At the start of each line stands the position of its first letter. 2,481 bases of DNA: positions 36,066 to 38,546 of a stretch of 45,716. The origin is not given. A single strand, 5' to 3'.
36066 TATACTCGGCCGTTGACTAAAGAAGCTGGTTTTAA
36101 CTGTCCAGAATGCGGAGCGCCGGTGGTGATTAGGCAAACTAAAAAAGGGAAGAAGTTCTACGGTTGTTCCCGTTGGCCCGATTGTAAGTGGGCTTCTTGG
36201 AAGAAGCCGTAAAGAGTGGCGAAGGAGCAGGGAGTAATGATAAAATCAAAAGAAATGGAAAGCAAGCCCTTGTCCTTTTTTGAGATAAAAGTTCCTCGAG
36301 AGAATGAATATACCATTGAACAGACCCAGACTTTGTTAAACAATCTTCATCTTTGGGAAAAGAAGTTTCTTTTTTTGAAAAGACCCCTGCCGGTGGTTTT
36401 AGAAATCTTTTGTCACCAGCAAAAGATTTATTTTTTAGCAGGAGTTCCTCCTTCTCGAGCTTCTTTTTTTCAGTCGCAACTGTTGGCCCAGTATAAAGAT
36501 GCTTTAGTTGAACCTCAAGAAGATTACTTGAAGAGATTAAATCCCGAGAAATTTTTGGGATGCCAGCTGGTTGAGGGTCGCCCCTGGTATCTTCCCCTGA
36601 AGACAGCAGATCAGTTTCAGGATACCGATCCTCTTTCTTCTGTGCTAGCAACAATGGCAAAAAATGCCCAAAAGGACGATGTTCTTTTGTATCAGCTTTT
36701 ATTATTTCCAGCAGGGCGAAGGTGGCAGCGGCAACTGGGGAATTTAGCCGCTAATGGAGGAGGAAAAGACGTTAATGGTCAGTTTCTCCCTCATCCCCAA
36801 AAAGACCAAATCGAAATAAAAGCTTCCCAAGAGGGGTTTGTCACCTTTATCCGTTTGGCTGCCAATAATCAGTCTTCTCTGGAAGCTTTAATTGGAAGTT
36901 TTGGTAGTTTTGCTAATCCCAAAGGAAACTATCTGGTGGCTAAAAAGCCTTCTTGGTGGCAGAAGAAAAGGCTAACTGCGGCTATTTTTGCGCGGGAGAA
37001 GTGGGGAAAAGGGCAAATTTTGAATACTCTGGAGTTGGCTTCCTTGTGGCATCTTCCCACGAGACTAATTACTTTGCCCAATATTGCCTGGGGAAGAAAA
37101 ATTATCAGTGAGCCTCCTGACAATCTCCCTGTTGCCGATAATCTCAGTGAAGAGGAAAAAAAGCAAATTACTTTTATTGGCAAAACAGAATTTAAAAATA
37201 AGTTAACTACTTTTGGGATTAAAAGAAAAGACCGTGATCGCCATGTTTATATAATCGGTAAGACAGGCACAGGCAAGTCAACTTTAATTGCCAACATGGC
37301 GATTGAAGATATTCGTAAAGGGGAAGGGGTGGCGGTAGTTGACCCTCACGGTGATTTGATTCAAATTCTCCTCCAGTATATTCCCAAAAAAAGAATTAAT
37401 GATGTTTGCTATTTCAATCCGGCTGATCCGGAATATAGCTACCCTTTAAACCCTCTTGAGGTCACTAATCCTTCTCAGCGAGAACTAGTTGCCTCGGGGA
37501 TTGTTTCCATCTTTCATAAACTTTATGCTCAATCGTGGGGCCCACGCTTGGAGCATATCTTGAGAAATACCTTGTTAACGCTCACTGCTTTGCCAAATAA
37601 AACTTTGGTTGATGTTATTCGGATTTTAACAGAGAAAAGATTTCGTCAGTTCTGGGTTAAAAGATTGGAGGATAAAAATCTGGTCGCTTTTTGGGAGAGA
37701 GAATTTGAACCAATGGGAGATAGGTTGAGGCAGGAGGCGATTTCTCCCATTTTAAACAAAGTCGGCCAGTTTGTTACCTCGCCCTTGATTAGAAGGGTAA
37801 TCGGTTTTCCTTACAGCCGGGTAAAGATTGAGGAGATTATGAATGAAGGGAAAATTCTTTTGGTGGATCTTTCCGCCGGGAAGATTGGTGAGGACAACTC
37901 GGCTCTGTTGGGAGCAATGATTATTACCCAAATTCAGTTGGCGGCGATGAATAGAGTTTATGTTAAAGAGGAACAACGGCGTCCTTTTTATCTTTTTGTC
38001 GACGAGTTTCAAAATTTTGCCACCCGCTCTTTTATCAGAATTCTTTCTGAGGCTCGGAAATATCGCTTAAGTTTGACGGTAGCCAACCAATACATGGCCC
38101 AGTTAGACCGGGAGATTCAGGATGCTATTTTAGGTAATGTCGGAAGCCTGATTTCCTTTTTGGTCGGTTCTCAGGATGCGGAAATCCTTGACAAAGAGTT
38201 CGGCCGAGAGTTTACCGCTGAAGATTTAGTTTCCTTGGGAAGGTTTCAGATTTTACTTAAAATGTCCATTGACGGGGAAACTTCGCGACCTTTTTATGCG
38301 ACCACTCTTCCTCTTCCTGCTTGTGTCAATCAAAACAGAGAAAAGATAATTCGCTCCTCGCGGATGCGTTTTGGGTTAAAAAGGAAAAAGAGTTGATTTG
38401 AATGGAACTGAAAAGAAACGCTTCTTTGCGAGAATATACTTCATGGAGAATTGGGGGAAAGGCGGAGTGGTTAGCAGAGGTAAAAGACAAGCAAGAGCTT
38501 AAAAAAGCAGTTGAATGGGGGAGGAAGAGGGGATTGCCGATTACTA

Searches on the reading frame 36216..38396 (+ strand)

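Call 53: search_protein_families(library=pfam, proteins=[window:36216-38396:+], max_evalue=0.00001)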
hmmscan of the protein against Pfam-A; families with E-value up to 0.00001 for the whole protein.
window:36216-38396:+ (726 aa): 5 families
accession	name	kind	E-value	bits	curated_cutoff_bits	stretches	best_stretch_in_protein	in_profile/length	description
PF10412.15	TrwB_AAD_bind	-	4.9e-10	39.3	20.5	0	334-478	8-146/387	Type IV secretion-system coupling protein DNA-binding domain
PF01935.23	DUF87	-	8.6e-08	33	23.2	1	341-554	23-203/220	Helicase HerA, central domain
PF02534.20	T4SS-DNA_transf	-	1.6e-07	31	20.1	0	328-415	39-115/468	Type IV secretory system Conjugative DNA transfer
PF13191.12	AAA_16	-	1.4e-06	29.3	32.6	0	337-394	20-79/167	AAA ATPase domain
PF12696.13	TraG-D_C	-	5.3e-06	26.8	22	0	590-658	1-72/126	TraM recognition site of TraD and TraG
